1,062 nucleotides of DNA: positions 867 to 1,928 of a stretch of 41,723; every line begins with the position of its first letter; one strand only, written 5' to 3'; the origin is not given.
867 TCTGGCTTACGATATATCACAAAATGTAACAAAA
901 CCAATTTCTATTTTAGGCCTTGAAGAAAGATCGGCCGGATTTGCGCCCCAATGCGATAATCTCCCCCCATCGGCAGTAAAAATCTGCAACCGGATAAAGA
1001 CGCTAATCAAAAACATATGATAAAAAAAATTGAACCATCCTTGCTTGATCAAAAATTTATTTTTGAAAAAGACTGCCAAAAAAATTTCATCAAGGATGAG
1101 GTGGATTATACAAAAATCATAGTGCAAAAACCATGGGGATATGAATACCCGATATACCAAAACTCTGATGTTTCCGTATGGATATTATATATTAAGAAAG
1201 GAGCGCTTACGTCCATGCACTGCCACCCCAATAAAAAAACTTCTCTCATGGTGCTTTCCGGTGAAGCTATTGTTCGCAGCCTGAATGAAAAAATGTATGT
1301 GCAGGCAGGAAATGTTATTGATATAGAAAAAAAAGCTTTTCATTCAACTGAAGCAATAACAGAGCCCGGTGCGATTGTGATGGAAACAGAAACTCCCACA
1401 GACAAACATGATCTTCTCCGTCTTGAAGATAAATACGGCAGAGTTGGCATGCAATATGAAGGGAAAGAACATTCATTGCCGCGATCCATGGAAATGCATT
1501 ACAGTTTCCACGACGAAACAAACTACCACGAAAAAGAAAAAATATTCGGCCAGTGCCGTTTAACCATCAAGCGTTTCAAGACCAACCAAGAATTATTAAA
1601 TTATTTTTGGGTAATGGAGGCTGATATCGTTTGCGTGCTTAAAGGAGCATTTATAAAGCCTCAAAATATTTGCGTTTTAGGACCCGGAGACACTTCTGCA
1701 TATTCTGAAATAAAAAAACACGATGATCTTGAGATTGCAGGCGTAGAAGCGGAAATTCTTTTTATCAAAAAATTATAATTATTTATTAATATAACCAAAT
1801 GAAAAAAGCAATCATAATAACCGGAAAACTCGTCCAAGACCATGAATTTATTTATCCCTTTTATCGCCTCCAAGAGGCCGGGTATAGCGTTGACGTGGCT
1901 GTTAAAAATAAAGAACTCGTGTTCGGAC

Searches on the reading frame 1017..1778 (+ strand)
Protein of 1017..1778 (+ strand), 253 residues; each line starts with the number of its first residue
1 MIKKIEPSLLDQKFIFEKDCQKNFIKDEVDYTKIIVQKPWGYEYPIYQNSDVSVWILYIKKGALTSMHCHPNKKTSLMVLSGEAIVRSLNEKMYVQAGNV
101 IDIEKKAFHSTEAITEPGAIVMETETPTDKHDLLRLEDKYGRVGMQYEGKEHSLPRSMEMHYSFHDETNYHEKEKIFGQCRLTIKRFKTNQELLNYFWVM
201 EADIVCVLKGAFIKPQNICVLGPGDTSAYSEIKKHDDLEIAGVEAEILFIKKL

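Call 5: search_protein_families(library=pfam, proteins=[window:1017-1778:+])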
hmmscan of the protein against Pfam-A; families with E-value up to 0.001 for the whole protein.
window:1017-1778:+ (253 aa): 3 families
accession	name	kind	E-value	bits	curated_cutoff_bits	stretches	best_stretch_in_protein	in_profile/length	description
PF00190.28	Cupin_1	-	4.5e-05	23.5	22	1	43-127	24-116/151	Cupin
PF01050.24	MannoseP_isomer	-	0.00013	22.6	23.6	1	34-121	10-97/116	Mannose-6-phosphate isomerase C-terminal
PF07883.17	Cupin_2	-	0.00017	21.7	27.2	1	58-115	4-60/70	Cupin domain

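Call 9: find_encoding_contigs(protein=window:1017-1778:+, flank=10000, max_places=4)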
Protein window:1017-1778:+ (253 aa): 7 contigs read that carry it; 4 places shown.
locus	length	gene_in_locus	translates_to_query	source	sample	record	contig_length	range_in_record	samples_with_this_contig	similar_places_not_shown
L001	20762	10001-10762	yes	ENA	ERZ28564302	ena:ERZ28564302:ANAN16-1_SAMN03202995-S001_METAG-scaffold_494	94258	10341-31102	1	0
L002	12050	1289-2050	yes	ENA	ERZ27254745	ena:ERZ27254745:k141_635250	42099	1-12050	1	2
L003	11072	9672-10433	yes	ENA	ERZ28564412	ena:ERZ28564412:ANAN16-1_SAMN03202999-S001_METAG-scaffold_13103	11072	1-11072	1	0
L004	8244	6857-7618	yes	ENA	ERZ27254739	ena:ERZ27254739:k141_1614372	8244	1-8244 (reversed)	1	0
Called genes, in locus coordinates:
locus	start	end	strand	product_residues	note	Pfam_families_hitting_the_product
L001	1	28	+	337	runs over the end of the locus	PF00288:GHMP_kinases_N, PF08544:GHMP_kinases_C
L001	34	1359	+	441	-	PF04055:Radical_SAM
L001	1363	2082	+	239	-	PF00483:NTP_transferase, PF12804:NTP_transf_3 (weak)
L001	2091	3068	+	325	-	PF01370:Epimerase, PF05368:NmrA (weak), PF01073:3Beta_HSD, PF13460:NAD_binding_10, PF16363:GDP_Man_Dehyd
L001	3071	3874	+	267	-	PF00106:adh_short, PF08659:KR, PF23441:SDR, PF03435:Sacchrp_dh_NADP (faint), PF13561:adh_short_C2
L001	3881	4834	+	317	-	PF01073:3Beta_HSD (weak), PF01370:Epimerase, PF13460:NAD_binding_10 (weak), PF16363:GDP_Man_Dehyd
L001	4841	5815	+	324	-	PF01073:3Beta_HSD, PF01370:Epimerase, PF02719:Polysacc_synt_2, PF04321:RmlD_sub_bind, PF16363:GDP_Man_Dehyd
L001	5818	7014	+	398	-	PF01041:DegT_DnrJ_EryC1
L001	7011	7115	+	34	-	-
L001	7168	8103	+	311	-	PF01073:3Beta_HSD, PF01370:Epimerase, PF04321:RmlD_sub_bind, PF05368:NmrA, PF16363:GDP_Man_Dehyd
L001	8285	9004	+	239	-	PF00676:E1_dh, PF02775:TPP_enzyme_C (weak)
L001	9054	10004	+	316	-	PF02779:Transket_pyr, PF02780:Transketolase_C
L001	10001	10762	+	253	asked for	-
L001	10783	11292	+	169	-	PF01965:DJ-1_PfpI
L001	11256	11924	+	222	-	PF00702:Hydrolase, PF13419:HAD_2, PF13242:Hydrolase_like (weak)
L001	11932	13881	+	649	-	PF02310:B12-binding, PF04055:Radical_SAM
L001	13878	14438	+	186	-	PF13580:SIS_2, PF01380:SIS (faint)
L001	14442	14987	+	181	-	PF00702:Hydrolase (faint), PF08645:PNK3P, PF13419:HAD_2 (faint), PF13242:Hydrolase_like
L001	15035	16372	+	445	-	PF02310:B12-binding (weak), PF04055:Radical_SAM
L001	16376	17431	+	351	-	PF00535:Glycos_transf_2 (weak)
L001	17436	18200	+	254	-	PF00977:His_biosynth, PF01207:Dus (faint), PF03060:NMO (faint)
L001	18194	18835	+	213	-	PF00117:GATase, PF01174:SNO (faint), PF07685:GATase_3 (weak)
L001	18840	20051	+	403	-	-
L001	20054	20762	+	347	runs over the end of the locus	PF03102:NeuB, PF08666:SAF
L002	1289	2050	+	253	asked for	-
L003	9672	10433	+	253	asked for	-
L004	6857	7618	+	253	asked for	-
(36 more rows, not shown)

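Call 11: search_protein_families(library=ncbifam, proteins=[L001:34-1359:+, L001:1363-2082:+, L001:2091-3068:+, L001:3071-3874:+, L001:3881-4834:+, L001:4841-5815:+, L001:5818-7014:+, L001:7168-8103:+, L001:8285-9004:+, L001:9054-10004:+], max_evalue=0.00001)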
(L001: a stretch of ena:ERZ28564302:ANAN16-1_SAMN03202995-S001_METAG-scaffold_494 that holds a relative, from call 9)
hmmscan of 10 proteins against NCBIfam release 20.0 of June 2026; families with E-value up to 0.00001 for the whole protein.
L001:34-1359:+ (441 aa): 22 families
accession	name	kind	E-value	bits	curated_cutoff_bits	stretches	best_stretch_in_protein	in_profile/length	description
TIGR04479.1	bcpD_PhpK_rSAM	subfamily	1.5e-33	115.9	600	1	79-390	129-448/504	PhpK family radical SAM P-methyltransferase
TIGR02026.1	BchE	equivalog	1.2e-28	100.2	481.35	1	79-374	81-387/497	magnesium-protoporphyrin IX monomethyl ester anaerobic oxidative cyclase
TIGR04013.1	B12_SAM_MJ_1487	hypoth_equivalog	1.1e-25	90.3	251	1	56-372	44-355/382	TIGR04013 family B12-binding domain/radical SAM domain-containing protein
TIGR04385.1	B12_rSAM_cofa1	equivalog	1.8e-23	83.5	450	1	84-350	93-362/438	B12 lower ligand biosynthesis radical SAM protein BzaD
TIGR03471.1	HpnJ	equivalog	5.4e-22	78.3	577.6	1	165-380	180-393/472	hopanoid biosynthesis associated radical SAM protein HpnJ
TIGR04072.2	rSAM_ladder_B12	equivalog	1.5e-19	70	360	1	55-345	65-342/443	lipid biosynthesis B12-binding/radical SAM protein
NF050148.1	rSAM_ApyD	equivalog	5.9e-19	67.9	750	1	188-372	205-391/645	RiPP biosynthesis radical SAM protein ApyD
TIGR04367.1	HpnR_B12_rSAM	equivalog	1.9e-16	59.7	650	1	68-373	67-372/490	hopanoid C-3 methylase HpnR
TIGR04295.1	B12_rSAM_oligo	hypoth_equivalog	3.7e-16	58.8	400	1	182-318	200-327/422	TIGR04295 family B12-binding domain-containing radical SAM protein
TIGR04014.1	B12_SAM_MJ_0865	equivalog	1.6e-14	53.6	360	1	168-370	144-354/434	methyl-coenzyme M reductase glutamine C-methyltransferase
NF038361.1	rSAM_Sden_1168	equivalog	3e-14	52.5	575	1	145-375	248-474/560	Sden_1168 family B12-binding radical SAM P-methyltransferase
TIGR00089.1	TIGR00089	subfamily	2.8e-13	49.5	251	1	183-374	141-340/429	MiaB/RimO family radical SAM methylthiotransferase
NF033070.1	rSAM_AprD4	equivalog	8.6e-11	41.4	500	1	183-372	197-388/456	AprD4 family radical SAM diol-dehydratase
TIGR03975.1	rSAM_ocin_1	subfamily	2.6e-10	39.4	281.85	1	79-410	146-489/606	RiPP maturation radical SAM C-methyltransferase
TIGR01579.1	MiaB-like-C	equivalog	2.4e-09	37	357.05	1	79-383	54-349/416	tRNA (N(6)-L-threonylcarbamoyladenosine(37)-C(2))-methylthiotransferase MtaB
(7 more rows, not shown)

L001:1363-2082:+ (239 aa): 31 families (the best 25 are shown)
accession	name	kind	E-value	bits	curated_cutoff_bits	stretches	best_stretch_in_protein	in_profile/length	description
NF052502.1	man1P_GTase_Rv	exception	4.2e-38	131.1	440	1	5-230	1-225/352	mannose-1-phosphate guanylyltransferase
NF049965.1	GlMnHpPGnyltfHddC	equivalog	6.3e-38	130.6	300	1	6-231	2-217/221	D-glycero-D-manno-heptose 1-phosphate guanosyltransferase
TIGR03992.1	Arch_glmU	subfamily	5e-28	98.1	292.1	1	6-196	2-183/393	bifunctional sugar-1-phosphate nucleotidylyltransferase/acetyltransferase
NF045761.1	NAMPUrTaseMurU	equivalog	3e-27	96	250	1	7-230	3-222/226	N-acetylmuramate alpha-1-phosphate uridylyltransferase MurU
NF041313.1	UDPGP_AglF_Halo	equivalog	3.5e-20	72.5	400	1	6-195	2-188/234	UTP--glucose-1-phosphate uridylyltransferase AglF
TIGR02623.1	G1P_cyt_trans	equivalog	1.3e-19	70.7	300.25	2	90-199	105-208/255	glucose-1-phosphate cytidylyltransferase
TIGR01173.1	glmU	equivalog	6.6e-19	68.1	366.85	1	6-189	2-180/452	bifunctional UDP-N-acetylglucosamine diphosphorylase/glucosamine-1-phosphate N-acetyltransferase GlmU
TIGR01208.1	rmlA_long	equivalog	4e-17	62.1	320.25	1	7-190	2-183/353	glucose-1-phosphate thymidylyltransferase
NF010935.0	PRK14355.1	equivalog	7.7e-17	61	718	1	3-189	2-186/459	bifunctional UDP-N-acetylglucosamine diphosphorylase/glucosamine-1-phosphate N-acetyltransferase GlmU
NF010934.1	PRK14354.1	equivalog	5.5e-16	58.1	450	1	7-199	2-193/447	bifunctional UDP-N-acetylglucosamine diphosphorylase/glucosamine-1-phosphate N-acetyltransferase GlmU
NF041173.1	Sug_nt_acttase_Thmprot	equivalog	1.9e-15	56.7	600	1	6-196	2-183/405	bifunctional sugar-1-phosphate nucleotidylyltransferase/acetyltransferase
TIGR01099.1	galU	equivalog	1.1e-14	54.6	326.8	1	7-71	4-68/261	UTP--glucose-1-phosphate uridylyltransferase GalU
NF010940.0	PRK14360.1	equivalog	4.9e-14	51.7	602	1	8-189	5-184/452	bifunctional UDP-N-acetylglucosamine diphosphorylase/glucosamine-1-phosphate N-acetyltransferase GlmU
NF010939.0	PRK14359.1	equivalog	1.1e-13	50.5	592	1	4-201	2-193/430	bifunctional UDP-N-acetylglucosamine diphosphorylase/glucosamine-1-phosphate N-acetyltransferase GlmU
TIGR01207.1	rmlA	equivalog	1.2e-13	50.8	360.65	1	8-187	3-181/286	glucose-1-phosphate thymidylyltransferase RfbA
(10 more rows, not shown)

L001:2091-3068:+ (325 aa): 20 families
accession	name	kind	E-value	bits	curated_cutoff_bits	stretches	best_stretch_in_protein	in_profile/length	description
NF047922.1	GDPFucSynFcl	equivalog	3.8e-46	157.9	500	1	8-317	2-307/308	GDP-L-fucose synthase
TIGR01181.1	dTDP_gluc_dehyt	equivalog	5.1e-29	101.4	365.1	1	10-316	1-316/321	dTDP-glucose 4,6-dehydratase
TIGR04180.1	EDH_00030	hypoth_equivalog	2.3e-24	86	475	1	11-275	1-268/297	NAD-dependent 4,6-dehydratase LegB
NF011728.1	PRK15181.1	equivalog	1.1e-17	64.1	760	1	49-319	70-345/348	Vi polysaccharide biosynthesis UDP-N-acetylglucosaminuronic acid C-4 epimerase TviC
TIGR01179.1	galE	equivalog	4e-17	62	262.3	1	10-316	1-330/332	UDP-glucose 4-epimerase GalE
TIGR02197.1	heptose_epim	equivalog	1.5e-16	60.5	274.6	1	11-313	1-315/316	ADP-glyceromanno-heptose 6-epimerase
TIGR03466.1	HpnA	hypoth_equivalog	3e-14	52.6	367.65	1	10-235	2-218/327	hopanoid-associated sugar epimerase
NF007490.0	PRK10084.1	subfamily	9.2e-13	47.9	649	1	161-318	180-341/361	dTDP-glucose 4,6-dehydratase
NF008360.0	PRK11150.1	equivalog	5.6e-12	45.5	452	1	11-313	2-308/310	ADP-glyceromanno-heptose 6-epimerase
NF052578.1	StrlDmthSdmBMthl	equivalog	9.7e-11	42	600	1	11-259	3-241/328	sterol demethylase protein SdmB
NF007582.0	PRK10217.1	equivalog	1.2e-10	41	698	1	162-315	174-335/355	dTDP-glucose 4,6-dehydratase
NF042422.1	oxyalk_red_OleD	equivalog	7.7e-10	38.6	580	1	10-236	2-217/329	2-alkyl-3-oxoalkanoate reductase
TIGR01777.1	yfcH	hypoth_equivalog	8.2e-10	38.7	207.35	1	11-128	1-119/292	TIGR01777 family oxidoreductase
NF042423.1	oxyalk_red_Shew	equivalog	5e-08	32.4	580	1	9-205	9-194/331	2-alkyl-3-oxoalkanoate reductase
TIGR04130.1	FnlA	equivalog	1.1e-07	31.1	730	1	5-121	1-124/337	UDP-N-acetylglucosamine 4,6-dehydratase/5-epimerase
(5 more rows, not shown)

L001:3071-3874:+ (267 aa): 230 families (the best 25 are shown)
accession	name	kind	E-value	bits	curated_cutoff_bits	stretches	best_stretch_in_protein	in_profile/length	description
NF005559.1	PRK07231.1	subfamily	2.3e-64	217.3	215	1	5-262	2-247/249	glucose 1-dehydrogenase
NF009466.0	PRK12826.1-2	subfamily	2.7e-52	177.7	222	1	8-263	4-245/248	3-oxoacyl-ACP reductase FabG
NF005095.0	PRK06523.1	subfamily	4.2e-52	177.2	231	1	2-264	5-259/261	oxidoreductase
NF004198.0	PRK05653.1-3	equivalog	6.2e-51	173.2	296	1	3-262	3-246/248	3-oxoacyl-ACP reductase FabG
NF009093.0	PRK12429.1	subfamily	9.2e-51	172.6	258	1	4-261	2-255/259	3-hydroxybutyrate dehydrogenase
TIGR02415.1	23BDH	subfamily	1.4e-50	172.1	304.35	1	8-261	1-250/254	acetoin reductase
NF052558.1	MBtsdlDhBudC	equivalog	1.8e-50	171.8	270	1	7-263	3-242/250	meso-2,3-butanediol dehydrogenase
NF005468.0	PRK07062.1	equivalog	1.2e-48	166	266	1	2-265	3-264/265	SDR family oxidoreductase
NF006693.0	PRK09242.1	equivalog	1.9e-48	164.9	328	1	4-264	7-255/258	SDR family oxidoreductase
NF006070.0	PRK08213.1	subfamily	2.3e-48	165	279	1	4-263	9-257/259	gluconate 5-dehydrogenase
TIGR03971.1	SDR_subfam_1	subfamily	3.5e-48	164.3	300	1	6-263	2-269/271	mycofactocin-coupled SDR family oxidoreductase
NF005446.0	PRK07035.1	equivalog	6.2e-48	163.3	373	1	4-262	8-253/255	SDR family oxidoreductase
NF004818.0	PRK06172.1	equivalog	6.6e-48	163.2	336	1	1-262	1-250/253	SDR family oxidoreductase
TIGR01830.1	3oxo_ACP_reduc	equivalog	7.1e-48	163.4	297.75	1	10-261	1-237/239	3-oxoacyl-[acyl-carrier-protein] reductase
NF004791.0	PRK06138.1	equivalog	1.1e-46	159.3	312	1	4-263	2-250/252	SDR family oxidoreductase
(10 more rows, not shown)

L001:3881-4834:+ (317 aa): 16 families
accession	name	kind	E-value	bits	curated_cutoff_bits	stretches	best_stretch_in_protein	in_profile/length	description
NF047922.1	GDPFucSynFcl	equivalog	3.5e-44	151.5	500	1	2-313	2-305/308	GDP-L-fucose synthase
TIGR01181.1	dTDP_gluc_dehyt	equivalog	1.1e-26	93.7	365.1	1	4-312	1-314/321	dTDP-glucose 4,6-dehydratase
TIGR01179.1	galE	equivalog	2.5e-22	79.1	262.3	1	4-312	1-328/332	UDP-glucose 4-epimerase GalE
TIGR02197.1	heptose_epim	equivalog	1e-20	74.2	274.6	1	5-311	1-315/316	ADP-glyceromanno-heptose 6-epimerase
TIGR04180.1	EDH_00030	hypoth_equivalog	3.6e-20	72.2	475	1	5-296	1-296/297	NAD-dependent 4,6-dehydratase LegB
NF008872.0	PRK11908.1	equivalog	2.3e-13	49.9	294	1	3-261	2-272/349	bifunctional UDP-4-keto-pentose/UDP-xylose synthase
NF007490.0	PRK10084.1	subfamily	1.1e-09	37.7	649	1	166-312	190-337/361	dTDP-glucose 4,6-dehydratase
TIGR02622.1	CDP_4_6_dhtase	equivalog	1.8e-09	37.2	278.45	1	237-313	253-334/352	CDP-glucose 4,6-dehydratase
NF042423.1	oxyalk_red_Shew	equivalog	4.3e-09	35.9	580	0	3-180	9-181/331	2-alkyl-3-oxoalkanoate reductase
NF042422.1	oxyalk_red_OleD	equivalog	5.6e-09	35.8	580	0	4-145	2-139/329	2-alkyl-3-oxoalkanoate reductase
NF007956.0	PRK10675.1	subfamily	3.1e-08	33.1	394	1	209-312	227-332/338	UDP-glucose 4-epimerase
NF007582.0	PRK10217.1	equivalog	3.7e-08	32.8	698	0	167-312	184-334/355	dTDP-glucose 4,6-dehydratase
NF011728.1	PRK15181.1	equivalog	4.6e-08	32.5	760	1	27-310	55-338/348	Vi polysaccharide biosynthesis UDP-N-acetylglucosaminuronic acid C-4 epimerase TviC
NF008360.0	PRK11150.1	equivalog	2.1e-06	27.2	452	1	5-268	2-261/310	ADP-glyceromanno-heptose 6-epimerase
TIGR01746.1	Thioester-redct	subfamily_domain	2.1e-06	27.2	213.35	0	60-265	86-285/371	thioester reductase domain-containing protein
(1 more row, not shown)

L001:4841-5815:+ (324 aa): 20 families
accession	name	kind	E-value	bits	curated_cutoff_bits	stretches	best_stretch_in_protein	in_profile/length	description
TIGR01472.1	gmd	equivalog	3.4e-40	138.3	415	1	7-318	1-337/342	GDP-mannose 4,6-dehydratase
TIGR01181.1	dTDP_gluc_dehyt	equivalog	8.1e-38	130.3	365.1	1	8-320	1-312/321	dTDP-glucose 4,6-dehydratase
TIGR04180.1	EDH_00030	hypoth_equivalog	9.6e-36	123.4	475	1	9-307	1-297/297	NAD-dependent 4,6-dehydratase LegB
TIGR02622.1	CDP_4_6_dhtase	equivalog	3.5e-31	108.6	278.45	1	7-322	5-333/352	CDP-glucose 4,6-dehydratase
TIGR01179.1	galE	equivalog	6e-30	104.2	262.3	1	8-316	1-322/332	UDP-glucose 4-epimerase GalE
NF007582.0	PRK10217.1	equivalog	3.8e-22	78.9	698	1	7-319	2-331/355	dTDP-glucose 4,6-dehydratase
NF007490.0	PRK10084.1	subfamily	5.8e-22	78.2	649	1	8-320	2-335/361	dTDP-glucose 4,6-dehydratase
NF008872.0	PRK11908.1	equivalog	2e-13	50.1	294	1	7-321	2-337/349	bifunctional UDP-4-keto-pentose/UDP-xylose synthase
NF007956.0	PRK10675.1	subfamily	1.2e-11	44.4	394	1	8-161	2-155/338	UDP-glucose 4-epimerase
TIGR02197.1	heptose_epim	equivalog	1.3e-11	44.3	274.6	1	9-274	1-268/316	ADP-glyceromanno-heptose 6-epimerase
TIGR03466.1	HpnA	hypoth_equivalog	4.3e-11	42.3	367.65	1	8-133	2-118/327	hopanoid-associated sugar epimerase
NF043036.1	ErythonDh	equivalog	1.6e-10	40.7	325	1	8-167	2-161/321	D-erythronate dehydrogenase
NF011728.1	PRK15181.1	equivalog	1.4e-09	37.4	760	1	7-319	16-337/348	Vi polysaccharide biosynthesis UDP-N-acetylglucosaminuronic acid C-4 epimerase TviC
TIGR04130.1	FnlA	equivalog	8.6e-09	34.7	730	1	7-135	5-131/337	UDP-N-acetylglucosamine 4,6-dehydratase/5-epimerase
TIGR01214.1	rmlD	equivalog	1.1e-08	34.6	224.05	1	8-180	1-147/285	dTDP-4-dehydrorhamnose reductase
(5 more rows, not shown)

L001:5818-7014:+ (398 aa): 7 families
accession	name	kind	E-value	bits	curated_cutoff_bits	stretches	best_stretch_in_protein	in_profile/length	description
TIGR03588.1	PseC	equivalog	9.6e-57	192.6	423.5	1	16-392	6-378/380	UDP-4-amino-4,6-dideoxy-N-acetyl-beta-L-altrosamine transaminase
NF011936.0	PRK15407.1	equivalog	2.1e-55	188.2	423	1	13-389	38-431/440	lipopolysaccharide biosynthesis protein RfbH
NF008658.2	PRK11658.1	equivalog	1.1e-34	119.7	631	1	11-393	4-376/379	UDP-4-amino-4-deoxy-L-arabinose aminotransferase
TIGR04181.1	NHT_00031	hypoth_equivalog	3e-34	118.4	420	1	19-338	8-324/359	LegC family aminotransferase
TIGR04427.1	PLP_DesI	equivalog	1.2e-29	103.6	650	1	24-391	34-380/390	dTDP-4-dehydro-6-deoxyglucose aminotransferase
NF008687.0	PRK11706.1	equivalog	5.5e-23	81.3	375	1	20-337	10-317/375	dTDP-4-amino-4,6-dideoxygalactose transaminase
TIGR02379.1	ECA_wecE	subfamily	3.7e-16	58.8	434.85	1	40-334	30-315/376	dTDP-4-amino-4,6-dideoxy-D-glucose transaminase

L001:7168-8103:+ (311 aa): 14 families
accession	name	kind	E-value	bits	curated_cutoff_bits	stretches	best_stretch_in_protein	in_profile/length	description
TIGR01179.1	galE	equivalog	1.9e-22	79.6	262.3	1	3-156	1-158/332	UDP-glucose 4-epimerase GalE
TIGR01181.1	dTDP_gluc_dehyt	equivalog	3.2e-18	65.9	365.1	1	3-300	1-311/321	dTDP-glucose 4,6-dehydratase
TIGR04180.1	EDH_00030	hypoth_equivalog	4.9e-14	52.1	475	1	4-250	1-254/297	NAD-dependent 4,6-dehydratase LegB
NF008872.0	PRK11908.1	equivalog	5.8e-13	48.6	294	1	1-254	1-273/349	bifunctional UDP-4-keto-pentose/UDP-xylose synthase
NF007956.0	PRK10675.1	subfamily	3e-12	46.3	394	1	3-153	2-159/338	UDP-glucose 4-epimerase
TIGR02197.1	heptose_epim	equivalog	7.5e-12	45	274.6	1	4-238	1-247/316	ADP-glyceromanno-heptose 6-epimerase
NF005998.1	PRK08125.1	equivalog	1.7e-08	33.4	777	1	2-176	316-484/649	bifunctional UDP-4-amino-4-deoxy-L-arabinose formyltransferase/UDP-glucuronic acid oxidase ArnA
TIGR03466.1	HpnA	hypoth_equivalog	4e-08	32.5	367.65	1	3-217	2-215/327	hopanoid-associated sugar epimerase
NF007582.0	PRK10217.1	equivalog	8.7e-08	31.6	698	1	1-69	1-72/355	dTDP-glucose 4,6-dehydratase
NF043036.1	ErythonDh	equivalog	3.7e-07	29.6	325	1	3-152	2-158/321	D-erythronate dehydrogenase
NF007490.0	PRK10084.1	subfamily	5.1e-07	29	649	0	3-74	2-78/361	dTDP-glucose 4,6-dehydratase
TIGR03589.1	PseB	equivalog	1.9e-06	27.1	407.75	1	3-111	6-116/324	UDP-N-acetylglucosamine 4,6-dehydratase (inverting)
TIGR01214.1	rmlD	equivalog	2.2e-06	27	224.05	1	3-173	1-155/285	dTDP-4-dehydrorhamnose reductase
NF011728.1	PRK15181.1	equivalog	2.6e-06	26.7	760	0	3-237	17-268/348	Vi polysaccharide biosynthesis UDP-N-acetylglucosaminuronic acid C-4 epimerase TviC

L001:8285-9004:+ (239 aa): 3 families
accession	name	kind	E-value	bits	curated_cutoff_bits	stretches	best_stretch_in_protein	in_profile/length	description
TIGR03182.1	PDH_E1_alph_y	equivalog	8.4e-26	90.6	393.85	1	8-158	48-204/315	pyruvate dehydrogenase (acetyl-transferring) E1 component subunit alpha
TIGR03181.1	PDH_E1_alph_x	equivalog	9.2e-09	34.6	411.35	1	12-155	73-213/341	pyruvate dehydrogenase (acetyl-transferring) E1 component subunit alpha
NF005485.1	PRK07092.1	equivalog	9.3e-06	24.7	493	0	58-126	384-451/523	benzoylformate decarboxylase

L001:9054-10004:+ (316 aa): 2 families
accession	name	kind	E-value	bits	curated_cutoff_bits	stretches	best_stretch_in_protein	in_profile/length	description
NF006667.0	PRK09212.1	subfamily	7.4e-20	71.1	321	1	60-281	52-290/327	pyruvate dehydrogenase complex E1 component subunit beta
NF008854.0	PRK11892.1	equivalog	8.4e-11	41.2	454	1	63-272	193-416/464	pyruvate dehydrogenase complex E1 component subunit beta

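Call 54: search_solved_structures(query=L001:5818-7014:+, max_evalue=1e-20)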
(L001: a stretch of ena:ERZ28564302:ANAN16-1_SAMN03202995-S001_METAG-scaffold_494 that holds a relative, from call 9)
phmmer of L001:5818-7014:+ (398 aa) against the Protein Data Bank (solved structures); distinct sequences matched with E-value up to 1e-20: 22.
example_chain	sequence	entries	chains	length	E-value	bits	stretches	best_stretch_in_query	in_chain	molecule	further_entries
2gms_A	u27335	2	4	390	1.1e-48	169.3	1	26-345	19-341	Putative pyridoxamine 5-phosphate-dependent dehydrase, Wbdk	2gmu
3b8x_A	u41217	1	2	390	1e-47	166.1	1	26-345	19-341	Pyridoxamine 5-phosphate-dependent dehydrase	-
2r0t_A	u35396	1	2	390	1.9e-47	165.2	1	26-345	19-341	Pyridoxamine 5-phosphate-dependent dehydrase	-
3gr9_A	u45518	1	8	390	2e-47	165.2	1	26-345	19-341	ColD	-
3bcx_A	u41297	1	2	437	5.1e-35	124.3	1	17-352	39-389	CDP-6-deoxy-L-threo-D-glycero-4-hexulose-3-dehydrase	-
3bb8_A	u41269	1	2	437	9e-34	120.2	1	17-352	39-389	CDP-4-keto-6-deoxy-D-glucose-3-dehydrase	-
3bn1_A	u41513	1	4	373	2.9e-32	115.3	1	27-293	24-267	Perosamine synthetase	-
3dr7_A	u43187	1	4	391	3.4e-32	115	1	27-293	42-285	Putative perosamine synthetase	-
3dr4_A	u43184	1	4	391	4.9e-32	114.5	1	27-293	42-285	Putative perosamine synthetase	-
7b0d_A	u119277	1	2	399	2.2e-30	109.1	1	22-333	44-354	Glutamine--scyllo-inositol transaminase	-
9wvy_A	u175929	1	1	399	3e-28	102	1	23-280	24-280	Putative NDP-4-keto-6-deoxyglucose-3-dehydratase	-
7b0m_AAA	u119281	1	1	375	5.6e-28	101.1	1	37-373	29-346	Sugar aminotransferase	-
2fn6_A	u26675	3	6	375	2.7e-26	95.6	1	9-227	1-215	AMINOTRANSFERASE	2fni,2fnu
1mdo_A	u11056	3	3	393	6.5e-26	94.3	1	23-299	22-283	ArnB aminotransferase | UDP-4-amino-4-deoxy-L-arabinose--oxoglutarate aminotransferase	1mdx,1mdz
4oca_A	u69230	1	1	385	8.2e-26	94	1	23-299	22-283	UDP-4-amino-4-deoxy-L-arabinose--oxoglutarate aminotransferase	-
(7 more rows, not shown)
